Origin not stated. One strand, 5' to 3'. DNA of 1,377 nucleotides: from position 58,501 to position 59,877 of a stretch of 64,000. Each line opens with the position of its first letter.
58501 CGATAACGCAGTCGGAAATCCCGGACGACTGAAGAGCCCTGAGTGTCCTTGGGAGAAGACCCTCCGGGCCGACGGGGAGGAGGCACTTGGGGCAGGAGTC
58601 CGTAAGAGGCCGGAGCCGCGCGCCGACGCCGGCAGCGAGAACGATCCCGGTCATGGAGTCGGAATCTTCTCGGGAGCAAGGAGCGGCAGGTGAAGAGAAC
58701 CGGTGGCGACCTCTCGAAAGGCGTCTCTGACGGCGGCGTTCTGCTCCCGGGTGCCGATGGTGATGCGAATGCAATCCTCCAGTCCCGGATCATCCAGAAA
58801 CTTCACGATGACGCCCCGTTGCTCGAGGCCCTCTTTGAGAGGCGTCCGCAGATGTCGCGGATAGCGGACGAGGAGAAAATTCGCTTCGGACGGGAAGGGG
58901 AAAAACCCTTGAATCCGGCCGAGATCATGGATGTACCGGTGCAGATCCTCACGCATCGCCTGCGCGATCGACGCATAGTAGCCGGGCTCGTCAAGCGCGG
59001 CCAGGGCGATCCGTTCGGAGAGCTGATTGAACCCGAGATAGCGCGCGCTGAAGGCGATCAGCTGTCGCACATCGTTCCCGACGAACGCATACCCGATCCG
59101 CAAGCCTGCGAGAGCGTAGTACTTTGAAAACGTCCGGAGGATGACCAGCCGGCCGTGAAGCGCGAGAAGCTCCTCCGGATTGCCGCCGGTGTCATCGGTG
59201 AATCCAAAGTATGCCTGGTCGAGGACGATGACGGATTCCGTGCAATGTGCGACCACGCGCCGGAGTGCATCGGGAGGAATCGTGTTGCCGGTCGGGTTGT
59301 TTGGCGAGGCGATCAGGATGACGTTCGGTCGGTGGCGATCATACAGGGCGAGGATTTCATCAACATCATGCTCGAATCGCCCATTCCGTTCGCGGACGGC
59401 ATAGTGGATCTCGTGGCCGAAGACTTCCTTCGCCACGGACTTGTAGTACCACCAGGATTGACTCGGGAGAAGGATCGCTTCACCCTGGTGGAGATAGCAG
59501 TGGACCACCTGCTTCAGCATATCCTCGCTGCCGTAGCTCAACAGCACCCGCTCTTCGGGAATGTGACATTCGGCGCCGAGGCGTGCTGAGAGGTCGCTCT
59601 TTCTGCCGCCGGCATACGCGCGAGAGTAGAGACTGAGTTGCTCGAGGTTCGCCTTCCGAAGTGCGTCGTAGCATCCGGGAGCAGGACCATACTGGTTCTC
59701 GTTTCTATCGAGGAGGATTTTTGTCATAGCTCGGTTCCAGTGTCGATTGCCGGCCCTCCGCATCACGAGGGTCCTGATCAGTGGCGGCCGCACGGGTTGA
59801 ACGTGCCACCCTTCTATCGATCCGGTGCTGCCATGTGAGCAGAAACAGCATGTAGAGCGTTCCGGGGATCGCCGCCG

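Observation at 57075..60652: Coupled four-gene operon predicted to build and transfer a CDP-activated amino-alcohol phosphate (candidate bacterial Kennedy-type head-group pathway)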

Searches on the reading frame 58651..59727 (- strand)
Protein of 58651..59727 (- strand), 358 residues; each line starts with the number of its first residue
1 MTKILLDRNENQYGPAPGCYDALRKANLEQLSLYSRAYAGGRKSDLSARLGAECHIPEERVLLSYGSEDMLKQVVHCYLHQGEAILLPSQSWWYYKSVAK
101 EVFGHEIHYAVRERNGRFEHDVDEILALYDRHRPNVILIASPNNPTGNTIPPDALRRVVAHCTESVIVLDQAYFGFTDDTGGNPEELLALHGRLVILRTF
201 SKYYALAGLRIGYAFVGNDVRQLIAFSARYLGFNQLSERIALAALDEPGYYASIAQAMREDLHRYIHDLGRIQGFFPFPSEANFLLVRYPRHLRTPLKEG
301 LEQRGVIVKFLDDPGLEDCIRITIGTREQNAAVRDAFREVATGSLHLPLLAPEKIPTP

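Call 4: search_protein_families(library=pfam, proteins=[window:58651-59727:-], max_evalue=0.01)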
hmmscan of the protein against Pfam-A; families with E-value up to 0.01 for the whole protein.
window:58651-59727:- (358 aa): 2 families
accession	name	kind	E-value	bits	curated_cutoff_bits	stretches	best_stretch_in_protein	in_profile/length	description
PF00155.27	Aminotran_1_2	-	1.4e-36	126.9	19.7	1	3-336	3-360/361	Aminotransferase class I and II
PF04864.19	Alliinase_C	-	0.00034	20.1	22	1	130-218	134-210/363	Allinase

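Call 5: search_protein_families(library=ncbifam, proteins=[window:58651-59727:-], max_evalue=0.01)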
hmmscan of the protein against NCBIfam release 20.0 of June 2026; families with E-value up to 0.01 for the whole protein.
window:58651-59727:- (358 aa): 64 families (the best 25 are shown)
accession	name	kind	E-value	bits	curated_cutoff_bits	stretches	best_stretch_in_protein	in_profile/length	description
TIGR01141.1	hisC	equivalog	2.3e-65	220.8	276.55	1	3-340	22-349/349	histidinol-phosphate transaminase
NF003496.0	PRK05166.1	equivalog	5.9e-45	153.6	540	1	6-341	41-370/373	histidinol-phosphate transaminase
NF002877.0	PRK03317.1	equivalog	1.9e-44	152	409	1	4-342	34-368/374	histidinol-phosphate transaminase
NF002878.0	PRK03321.1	subfamily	3.5e-40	137.8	374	1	5-340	26-348/352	histidinol-phosphate transaminase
NF006580.0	PRK09105.1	subfamily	3.4e-38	131.4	444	1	2-342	47-372/375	pyridoxal phosphate-dependent aminotransferase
TIGR01140.1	L_thr_O3P_dcar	equivalog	1.1e-37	129.9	290.55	1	44-336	51-329/331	threonine-phosphate decarboxylase CobD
NF006014.0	PRK08153.1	equivalog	1.4e-34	119.6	510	1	7-340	39-363/370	pyridoxal phosphate-dependent aminotransferase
NF051461.1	pyoverd_PtaA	equivalog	3.8e-32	111.4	500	1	3-339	36-358/359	pyoverdine biosynthesis transaminase PtaA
NF002726.0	PRK02610.1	equivalog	9.3e-28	97.2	391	1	53-333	86-361/374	histidinol-phosphate transaminase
NF041364.1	GntC_guanitoxin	equivalog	7e-23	81.1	415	1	56-308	58-321/356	guanitoxin biosynthesis PLP-dependent (S)-gamma-hydroxy-L-arginine cyclodehydratase GntC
NF006225.0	PRK08354.1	equivalog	5.4e-21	75.3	288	1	74-341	75-316/318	putative aminotransferase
NF005732.0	PRK07550.1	equivalog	4.3e-18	65.5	366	1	54-218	89-255/389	aminotransferase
NF005915.1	PRK07908.1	equivalog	2.7e-17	63.1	360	1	45-335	49-329/332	Rv2231c family histidinol phosphate aminotransferase CobC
TIGR03947.1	viomycin_VioD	equivalog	8.1e-17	61.1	390.9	1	57-244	68-256/359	capreomycidine synthase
NF005601.0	PRK07337.1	equivalog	8.4e-16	58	496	1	54-224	91-259/394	pyridoxal phosphate-dependent aminotransferase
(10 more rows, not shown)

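Call 7: find_encoding_contigs(protein=window:58651-59727:-, flank=10000, max_places=6)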
Protein window:58651-59727:- (358 aa): no gene with exactly this product is on record in the collection.

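Call 8: find_homologous_proteins(query=window:58651-59727:-, max_evalue=1e-20)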
Query window:58651-59727:- (358 aa): 5001 proteins with E <= 1e-20 among 8000 candidates; the best 120 are listed.
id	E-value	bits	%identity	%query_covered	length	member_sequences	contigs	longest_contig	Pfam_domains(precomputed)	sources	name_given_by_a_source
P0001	4.5e-242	821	100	100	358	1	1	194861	PF00155.28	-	-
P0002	3.9e-199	679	83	100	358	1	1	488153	PF00155.28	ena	-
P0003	1.9e-195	667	82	100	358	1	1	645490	PF00155.28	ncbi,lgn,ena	-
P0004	1.3e-190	651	80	100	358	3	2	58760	PF00155.28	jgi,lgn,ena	-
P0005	6.1e-183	626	76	99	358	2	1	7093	PF00155.28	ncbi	-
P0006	1.8e-179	615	74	100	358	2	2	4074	PF00155.28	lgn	-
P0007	1.3e-176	605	74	100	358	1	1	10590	PF00155.28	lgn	-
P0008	8.6e-169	580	72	100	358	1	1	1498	PF00155.28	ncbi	-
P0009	1.3e-163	563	70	99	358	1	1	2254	PF00155.28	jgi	jgi:histidinol-phosphate aminotransferase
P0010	3.7e-163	561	69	100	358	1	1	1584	PF00155.28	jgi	jgi:histidinol-phosphate aminotransferase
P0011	4.3e-162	558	70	98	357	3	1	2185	PF00155.28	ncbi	-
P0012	8.7e-162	557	70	99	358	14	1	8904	PF00155.28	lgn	-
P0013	2.9e-161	555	69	99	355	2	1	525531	PF00155.28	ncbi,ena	-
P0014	4.3e-160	551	68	99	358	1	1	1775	PF00155.28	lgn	-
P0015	1.1e-157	543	68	97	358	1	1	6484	PF00155.28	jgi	jgi:histidinol-phosphate aminotransferase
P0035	4.4e-148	511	66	97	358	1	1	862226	PF00155.28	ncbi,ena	-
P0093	1.5e-140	487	63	96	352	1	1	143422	PF00155.28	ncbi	-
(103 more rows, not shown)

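Call 9: find_encoding_contigs(protein=P0003, flank=8000, max_places=2)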
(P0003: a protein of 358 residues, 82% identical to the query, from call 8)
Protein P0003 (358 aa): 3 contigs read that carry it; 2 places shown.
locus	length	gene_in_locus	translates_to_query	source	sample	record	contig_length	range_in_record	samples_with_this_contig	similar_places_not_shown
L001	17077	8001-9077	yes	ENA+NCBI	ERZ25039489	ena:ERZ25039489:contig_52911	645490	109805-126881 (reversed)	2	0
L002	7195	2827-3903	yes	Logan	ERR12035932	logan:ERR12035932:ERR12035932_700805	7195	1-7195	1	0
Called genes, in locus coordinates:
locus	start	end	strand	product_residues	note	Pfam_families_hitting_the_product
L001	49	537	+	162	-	-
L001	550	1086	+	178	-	-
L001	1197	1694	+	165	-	PF14361:RsbRD_N (weak)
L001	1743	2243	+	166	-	PF05163:DinB, PF12867:DinB_2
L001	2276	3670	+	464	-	PF03051:Peptidase_C1_2, PF00112:Peptidase_C1 (weak)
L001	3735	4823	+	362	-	PF07497:Rho_RNA_bind (weak), PF00006:ATP-synt_ab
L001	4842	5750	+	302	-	PF00730:HhH-GPD (weak)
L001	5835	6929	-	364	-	PF00365:PFK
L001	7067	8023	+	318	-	PF01066:CDP-OH_P_transf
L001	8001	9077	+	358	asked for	PF00155:Aminotran_1_2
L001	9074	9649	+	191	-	PF00483:NTP_transferase, PF12804:NTP_transf_3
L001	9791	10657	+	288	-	PF01066:CDP-OH_P_transf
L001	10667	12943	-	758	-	-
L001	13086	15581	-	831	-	PF13428:TPR_14 (faint), PF13432:TPR_16 (faint), PF07719:TPR_2 (faint), PF13371:TPR_9 (faint), PF13414:TPR_11 (faint), PF13424:TPR_12 (faint), PF14853:Fis1_TPR_C (faint), PF14559:TPR_19, +3 more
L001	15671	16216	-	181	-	PF14595:Thioredoxin_9, PF00085:Thioredoxin (weak)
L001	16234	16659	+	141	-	PF14489:QueF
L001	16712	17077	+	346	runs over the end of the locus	-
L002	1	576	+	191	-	?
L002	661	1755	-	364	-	PF00365:PFK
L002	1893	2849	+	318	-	PF01066:CDP-OH_P_transf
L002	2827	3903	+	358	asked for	PF00155:Aminotran_1_2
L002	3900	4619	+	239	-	PF00483:NTP_transferase, PF12804:NTP_transf_3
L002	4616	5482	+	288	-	PF01066:CDP-OH_P_transf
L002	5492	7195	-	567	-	?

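Call 10: find_encoding_contigs(protein=P0035, flank=8000, max_places=2)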
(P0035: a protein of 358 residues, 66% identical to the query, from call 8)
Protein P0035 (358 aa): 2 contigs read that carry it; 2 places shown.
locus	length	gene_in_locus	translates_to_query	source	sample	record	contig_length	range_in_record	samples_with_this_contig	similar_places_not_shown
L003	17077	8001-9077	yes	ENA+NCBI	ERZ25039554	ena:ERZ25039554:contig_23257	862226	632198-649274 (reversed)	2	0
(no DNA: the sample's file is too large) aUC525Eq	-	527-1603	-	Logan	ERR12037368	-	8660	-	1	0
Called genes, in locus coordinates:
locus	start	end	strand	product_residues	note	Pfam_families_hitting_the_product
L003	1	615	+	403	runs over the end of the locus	PF07690:MFS_1, PF00083:Sugar_tr (weak), PF12832:MFS_1_like, PF07690:MFS_1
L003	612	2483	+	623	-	PF07603:Lcl_C (faint), PF06267:DUF1028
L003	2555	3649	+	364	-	PF07497:Rho_RNA_bind (weak), PF00006:ATP-synt_ab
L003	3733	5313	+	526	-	-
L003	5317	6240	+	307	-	-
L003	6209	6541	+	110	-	-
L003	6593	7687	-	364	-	PF00365:PFK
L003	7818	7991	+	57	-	-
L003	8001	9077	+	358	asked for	PF00155:Aminotran_1_2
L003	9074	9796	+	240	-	PF00483:NTP_transferase, PF12804:NTP_transf_3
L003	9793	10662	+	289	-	PF01066:CDP-OH_P_transf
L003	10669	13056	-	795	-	-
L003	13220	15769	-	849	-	PF13371:TPR_9 (faint), PF07719:TPR_2 (faint), PF13424:TPR_12 (weak), PF13428:TPR_14 (weak), PF13432:TPR_16 (weak), PF14559:TPR_19, PF13424:TPR_12 (weak), PF00515:TPR_1 (weak), +7 more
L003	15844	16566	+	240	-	PF04011:LemA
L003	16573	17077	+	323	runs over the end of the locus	PF01435:Peptidase_M48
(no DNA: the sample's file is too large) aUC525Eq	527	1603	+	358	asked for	PF00155:Aminotran_1_2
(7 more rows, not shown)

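Call 11: find_encoding_contigs(protein=P0093, flank=8000, max_places=2)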
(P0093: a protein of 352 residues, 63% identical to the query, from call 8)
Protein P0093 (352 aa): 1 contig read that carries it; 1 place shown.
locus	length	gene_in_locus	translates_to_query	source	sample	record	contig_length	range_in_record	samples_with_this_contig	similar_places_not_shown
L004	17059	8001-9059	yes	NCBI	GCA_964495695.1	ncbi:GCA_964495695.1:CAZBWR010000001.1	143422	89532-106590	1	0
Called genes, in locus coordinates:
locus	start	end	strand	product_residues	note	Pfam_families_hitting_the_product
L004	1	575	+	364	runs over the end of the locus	PF07497:Rho_RNA_bind, PF00006:ATP-synt_ab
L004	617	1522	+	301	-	PF00730:HhH-GPD (weak)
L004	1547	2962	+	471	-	PF07228:SpoIIE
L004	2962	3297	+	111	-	-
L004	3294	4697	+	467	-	PF05195:AMP_N, PF00557:Peptidase_M24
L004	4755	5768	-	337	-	PF20230:DUF6588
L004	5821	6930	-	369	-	PF00365:PFK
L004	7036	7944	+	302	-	PF01066:CDP-OH_P_transf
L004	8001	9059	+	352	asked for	PF00155:Aminotran_1_2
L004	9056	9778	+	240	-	PF00483:NTP_transferase, PF12804:NTP_transf_3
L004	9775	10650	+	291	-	PF01066:CDP-OH_P_transf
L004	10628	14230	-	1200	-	-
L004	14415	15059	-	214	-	PF01427:Peptidase_M15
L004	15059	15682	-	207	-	PF08123:DOT1, PF02353:CMAS (weak), PF13847:Methyltransf_31, PF08241:Methyltransf_11 (weak), PF08242:Methyltransf_12 (weak), PF13649:Methyltransf_25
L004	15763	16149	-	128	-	PF00903:Glyoxalase, PF22677:Ble-like_N (faint), PF18029:Glyoxalase_6 (weak)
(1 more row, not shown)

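Call 12: search_solved_structures(query=window:58651-59727:-, max_evalue=1e-10)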
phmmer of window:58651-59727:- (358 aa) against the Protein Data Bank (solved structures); distinct sequences matched with E-value up to 1e-10: 23.
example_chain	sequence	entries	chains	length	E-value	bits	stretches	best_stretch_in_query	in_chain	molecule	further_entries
8bj1_A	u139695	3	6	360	4.7e-33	118.2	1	4-331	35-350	histidinol-phosphate aminotransferase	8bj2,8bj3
8bj4_A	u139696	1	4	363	4.9e-33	118.2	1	4-331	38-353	histidinol-phosphate aminotransferase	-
3hdo_A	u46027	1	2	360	7.1e-31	111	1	4-346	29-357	Histidinol-phosphate aminotransferase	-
3euc_A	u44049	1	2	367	2.2e-26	96.2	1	5-338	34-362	Histidinol-phosphate aminotransferase 2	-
3get_A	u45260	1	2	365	2.4e-25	92.8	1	4-332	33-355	Histidinol-phosphate aminotransferase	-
4r2n_A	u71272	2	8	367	1.2e-24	90.6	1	5-333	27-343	Putative phenylalanine aminotransferase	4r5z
1fg3_A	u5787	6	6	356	1.9e-24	89.9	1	56-338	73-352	HISTIDINOL PHOSPHATE AMINOTRANSFERASE | HISTIDINOL-PHOSPHATE AMINOTRANSFERASE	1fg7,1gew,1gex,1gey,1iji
7szp_A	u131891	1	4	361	4.2e-24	88.8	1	55-337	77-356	Histidinol-phosphate aminotransferase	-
3ffh_A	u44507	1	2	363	1.2e-23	87.3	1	6-334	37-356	Histidinol-phosphate aminotransferase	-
9t0w_A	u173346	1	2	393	5.1e-21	78.6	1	4-344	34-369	Histidinol-phosphate aminotransferase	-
4r8d_A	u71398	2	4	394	5.2e-21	78.6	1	4-344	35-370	Histidinol-phosphate aminotransferase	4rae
3ly1_A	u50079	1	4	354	5.3e-21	78.6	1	5-340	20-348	Putative histidinol-phosphate aminotransferase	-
3cq4_A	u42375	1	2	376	3.1e-20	76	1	4-341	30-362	Histidinol-phosphate aminotransferase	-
3cq5_A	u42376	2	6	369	4.1e-20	75.6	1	4-341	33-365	Histidinol-phosphate aminotransferase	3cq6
6oux_A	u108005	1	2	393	5.5e-20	75.2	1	44-340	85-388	Threonine phosphate decarboxylase-like enzyme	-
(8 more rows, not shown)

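Call 36: search_dna_similar(query=window:58651-59727:-, collection=plasmids, mode=protein, max_rows=60, max_evalue=1e-8, rows=spread)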
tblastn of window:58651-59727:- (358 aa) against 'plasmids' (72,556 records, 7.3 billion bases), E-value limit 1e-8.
Records with a match: 493; places in all: 534; records where one place covers at least 80% of the query: 419.
Best place of each record, by identity: <60% 493.
By first word of the organism name: Rhizobium 80; Sinorhizobium 77; Klebsiella 35; Escherichia 24; Streptomyces 16; Enterobacter 13; Shinella 12; Agrobacterium 12; Burkholderia 12; Azospirillum 12; and 96 more.
By predicted mobility (MOB-suite, as given by PLSDB): non-mobilizable 249; conjugative 172; mobilizable 72.
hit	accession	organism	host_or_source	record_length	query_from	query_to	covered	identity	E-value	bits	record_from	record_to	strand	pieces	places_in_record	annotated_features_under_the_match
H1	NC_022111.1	Prevotella sp. oral taxon 299 str. F0039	Homo sapiens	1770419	6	341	94%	35.2%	6e-72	250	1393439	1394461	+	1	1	none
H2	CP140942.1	Sinorhizobium meliloti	Medicago lupulina,whole organism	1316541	6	343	94%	31.6%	7e-29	125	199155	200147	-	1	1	histidinol-phosphate transaminase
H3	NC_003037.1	Sinorhizobium meliloti 1021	-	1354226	6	340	94%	31.9%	3e-29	126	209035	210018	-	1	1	none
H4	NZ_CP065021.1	Sinorhizobium meliloti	Medicago sativa subsp. varia (Martyn) ...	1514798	6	340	94%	31.9%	3e-29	126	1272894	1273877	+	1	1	none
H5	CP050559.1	Sinorhizobium meliloti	Melilotus officinalis,cell culture,root ...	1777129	6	340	94%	31.9%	3e-29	126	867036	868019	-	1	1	histidinol-phosphate transaminase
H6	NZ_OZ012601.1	Shinella sp. WSD5-1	-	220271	6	342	94%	30.9%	4e-26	117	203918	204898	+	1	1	hisC: histidinol-phosphate transaminase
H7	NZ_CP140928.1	Sinorhizobium medicae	Medicago lupulina,whole organism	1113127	6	340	94%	31.0%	1e-26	118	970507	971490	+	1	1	record has no annotation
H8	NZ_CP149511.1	Pararhizobium sp. A13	Aeschynomene indica,cell ...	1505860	6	337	93%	31.3%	1e-28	124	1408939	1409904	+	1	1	none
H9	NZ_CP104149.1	Sinorhizobium medicae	Trigonella foenum-graecum,cell culture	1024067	6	340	94%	30.4%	3e-25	114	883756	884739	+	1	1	record has no annotation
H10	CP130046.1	Sinorhizobium meliloti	Medicago,Cell culture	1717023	6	340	89%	31.5%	1e-17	116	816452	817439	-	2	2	none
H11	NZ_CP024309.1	Sinorhizobium fredii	Phaseolus vulgaris,cell culture,plant ...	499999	4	348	96%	28.7%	6e-24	110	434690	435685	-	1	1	hisC: histidinol-phosphate transaminase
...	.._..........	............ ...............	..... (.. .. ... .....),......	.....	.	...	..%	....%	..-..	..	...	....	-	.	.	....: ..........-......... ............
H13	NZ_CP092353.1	Rhizobium sp. C104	Cell culture,nodule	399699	4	345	96%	28.6%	3e-28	123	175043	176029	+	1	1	hisC: histidinol-phosphate transaminase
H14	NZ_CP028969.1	Aminobacter sp. MSH1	Soil,Dichlobenil-treated soil sampled ...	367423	6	327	90%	30.0%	2e-25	114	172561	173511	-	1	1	histidinol-phosphate transaminase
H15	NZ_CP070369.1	Paracoccus methylovorus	whole organism,grassland soil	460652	6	343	94%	28.5%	5e-20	99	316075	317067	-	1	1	aminotransferase class I/II-fold pyridoxal phosphate-dependent enzyme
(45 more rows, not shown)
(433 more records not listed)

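Call 37: get_annotated_region(hit=H1, flank=9000)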
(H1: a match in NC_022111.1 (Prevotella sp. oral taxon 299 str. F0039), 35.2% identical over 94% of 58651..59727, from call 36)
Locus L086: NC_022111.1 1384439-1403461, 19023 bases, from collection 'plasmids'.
description: Prevotella sp. oral taxon 299 str. F0039 plasmid unnamed, complete sequence
organism: Prevotella sp. oral taxon 299 str. F0039 (NCBI taxid 575614)
taxonomy: Bacteria; Bacteroidota; Bacteroidia; Bacteroidales; Prevotellaceae; Prevotella; Prevotella sp. oral taxon 299; Prevotella sp. oral taxon 299 str. F0039
host: -; source: Homo sapiens; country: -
typing (MOB-suite, as given by PLSDB): non-mobilizable; replicon rep_cluster_406,rep_cluster_742,rep_cluster_90; mating-pair formation MPF_T
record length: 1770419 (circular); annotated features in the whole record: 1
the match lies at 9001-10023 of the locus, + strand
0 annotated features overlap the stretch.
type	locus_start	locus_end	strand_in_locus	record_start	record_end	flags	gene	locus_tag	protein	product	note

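Call 42: find_homologous_proteins(query=L086:8980-10032:+, max_evalue=1e-30)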
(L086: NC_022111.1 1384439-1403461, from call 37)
Query L086:8980-10032:+ (350 aa): 2081 proteins with E <= 1e-30 among 7589 candidates; the best 120 are listed.
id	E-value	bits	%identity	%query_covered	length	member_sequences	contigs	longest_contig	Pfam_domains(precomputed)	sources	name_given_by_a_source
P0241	7.2e-226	767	96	100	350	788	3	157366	PF00155.28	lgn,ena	-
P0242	7.0e-213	724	66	91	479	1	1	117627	PF00155.28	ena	-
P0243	3.7e-200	682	84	99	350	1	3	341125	PF00155.28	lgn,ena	-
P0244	1.9e-199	680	84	99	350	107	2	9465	PF00155.28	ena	-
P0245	1.2e-196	671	83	99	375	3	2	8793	PF00155.28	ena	-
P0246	6.9e-195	665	82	99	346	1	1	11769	PF00155.28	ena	-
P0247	3.6e-194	663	82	99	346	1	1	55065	PF00155.28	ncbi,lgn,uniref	ncbi:MAG: pyridoxal phosphate-dependent aminotransferase [Hoylesella marshii]|uniref:pyridoxal phosp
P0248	1.2e-193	661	82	99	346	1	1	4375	PF00155.28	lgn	-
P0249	1.9e-193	660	82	99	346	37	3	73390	PF00155.28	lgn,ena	-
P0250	4.8e-192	656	82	99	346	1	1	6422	PF00155.28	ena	-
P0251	5.1e-192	656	81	99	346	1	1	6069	PF00155.28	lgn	-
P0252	1.0e-191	655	80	99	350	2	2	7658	PF00155.28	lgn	-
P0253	1.1e-191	655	81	99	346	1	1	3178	PF00155.28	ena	-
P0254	3.8e-179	613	75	99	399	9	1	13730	PF00155.28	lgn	-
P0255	8.8e-179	612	75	99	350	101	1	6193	PF00155.28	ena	-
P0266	4.0e-170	584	72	100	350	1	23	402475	PF04864.20,PF00155.28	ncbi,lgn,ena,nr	ncbi:MAG: histidinol-phosphate aminotransferase family protein [Prevotella sp.]|nr:histidinol-phosph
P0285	5.0e-167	573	70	99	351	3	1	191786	PF00155.28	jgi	jgi:histidinol-phosphate aminotransferase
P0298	6.2e-166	570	69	100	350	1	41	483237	PF00155.28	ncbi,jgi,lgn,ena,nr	ncbi:MAG: histidinol-phosphate aminotransferase family protein [Prevotella sp.]|nr:histidinol-phosph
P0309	5.6e-165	567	70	100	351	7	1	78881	PF00155.28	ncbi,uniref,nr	ncbi:pyridoxal phosphate-dependent aminotransferase [Phocaeicola oris]|uniref:pyridoxal phosphate-de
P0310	6.0e-165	567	71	99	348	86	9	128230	PF04864.20,PF00155.28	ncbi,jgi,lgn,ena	jgi:histidinol-phosphate aminotransferase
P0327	3.1e-163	561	69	100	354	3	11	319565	PF04864.20,PF00155.28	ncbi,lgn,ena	-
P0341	3.0e-162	558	69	99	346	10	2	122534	PF00155.28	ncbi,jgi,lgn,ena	jgi:histidinol-phosphate aminotransferase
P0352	5.0e-161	554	69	99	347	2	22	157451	PF00155.28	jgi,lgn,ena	jgi:histidinol-phosphate aminotransferase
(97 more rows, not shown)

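Call 43: find_encoding_contigs(protein=P0309, flank=7000, max_places=1)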
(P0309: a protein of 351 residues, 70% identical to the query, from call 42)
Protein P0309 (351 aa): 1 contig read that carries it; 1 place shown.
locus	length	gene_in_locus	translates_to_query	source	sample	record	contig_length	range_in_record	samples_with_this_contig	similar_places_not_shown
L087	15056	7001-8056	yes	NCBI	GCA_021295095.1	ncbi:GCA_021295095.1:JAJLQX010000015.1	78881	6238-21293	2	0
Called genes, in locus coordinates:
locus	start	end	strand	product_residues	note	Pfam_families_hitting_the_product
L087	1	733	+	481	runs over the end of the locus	PF02233:PNTB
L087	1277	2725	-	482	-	PF13474:SnoaL_3 (faint), PF14534:DUF4440, PF00248:Aldo_ket_red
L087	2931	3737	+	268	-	PF12833:HTH_18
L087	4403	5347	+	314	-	PF01261:AP_endonuc_2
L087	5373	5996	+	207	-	-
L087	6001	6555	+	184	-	PF01923:Cob_adeno_trans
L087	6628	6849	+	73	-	PF11387:DUF2795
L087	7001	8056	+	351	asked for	PF00155:Aminotran_1_2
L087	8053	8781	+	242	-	PF00483:NTP_transferase, PF12804:NTP_transf_3, PF20202:DUF6564 (weak)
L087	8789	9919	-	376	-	PF13439:Glyco_transf_4, PF20706:GT4-conflict (weak), PF00534:Glycos_transf_1, PF13692:Glyco_trans_1_4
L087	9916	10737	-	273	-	PF04991:LicD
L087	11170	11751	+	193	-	PF13505:OMP_b-brl, PF13568:OMP_b-brl_2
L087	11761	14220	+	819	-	PF17764:PriA_3primeBD, PF04851:ResIII, PF22590:Cas3-like_C_2 (faint), PF00270:DEAD, PF18319:Zn_ribbon_PriA, PF00271:Helicase_C, PF18074:PriA_C (weak)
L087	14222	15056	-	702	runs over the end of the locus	PF07697:7TMR-HDED, PF07698:7TM-7TMR_HD, PF01966:HD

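Call 44: find_encoding_contigs(protein=P0298, flank=7000, max_places=2)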
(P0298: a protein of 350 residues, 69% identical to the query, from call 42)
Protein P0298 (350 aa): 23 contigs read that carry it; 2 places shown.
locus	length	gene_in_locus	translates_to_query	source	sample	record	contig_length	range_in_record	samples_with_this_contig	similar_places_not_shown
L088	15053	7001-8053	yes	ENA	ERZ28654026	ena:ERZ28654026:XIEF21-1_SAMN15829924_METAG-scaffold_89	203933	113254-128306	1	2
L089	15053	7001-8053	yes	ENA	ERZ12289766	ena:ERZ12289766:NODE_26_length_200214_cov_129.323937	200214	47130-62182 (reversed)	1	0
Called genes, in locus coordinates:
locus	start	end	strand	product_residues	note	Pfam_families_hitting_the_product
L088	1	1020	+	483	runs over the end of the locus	PF00070:Pyr_redox (faint), PF00890:FAD_binding_2 (weak), PF00996:GDI (faint), PF01266:DAO, PF01494:FAD_binding_3 (weak), PF01593:Amino_oxidase, PF03486:HI0933_like (faint), PF13450:NAD_binding_8, +2 more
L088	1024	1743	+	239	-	PF00106:adh_short, PF08659:KR, PF13561:adh_short_C2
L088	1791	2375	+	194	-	-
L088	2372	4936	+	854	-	PF13620:CarboxypepD_reg, PF13715:CarbopepD_reg_2, PF18939:DUF5686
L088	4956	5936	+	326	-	PF01066:CDP-OH_P_transf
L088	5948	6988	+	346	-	PF03706:LPG_synthase_TM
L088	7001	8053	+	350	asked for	PF00155:Aminotran_1_2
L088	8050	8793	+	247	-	PF00483:NTP_transferase, PF12804:NTP_transf_3, PF20202:DUF6564 (weak)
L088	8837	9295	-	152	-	-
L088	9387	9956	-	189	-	-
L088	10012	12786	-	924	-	PF13620:CarboxypepD_reg (weak)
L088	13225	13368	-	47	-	-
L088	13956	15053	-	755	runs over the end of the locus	PF01734:Patatin, PF19143:Omp85_2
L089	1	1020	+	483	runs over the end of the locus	PF00070:Pyr_redox (faint), PF00890:FAD_binding_2 (weak), PF00996:GDI (faint), PF01266:DAO, PF01494:FAD_binding_3 (weak), PF01593:Amino_oxidase, PF03486:HI0933_like (faint), PF13450:NAD_binding_8, +2 more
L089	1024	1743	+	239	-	PF00106:adh_short, PF08659:KR, PF13561:adh_short_C2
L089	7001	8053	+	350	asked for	PF00155:Aminotran_1_2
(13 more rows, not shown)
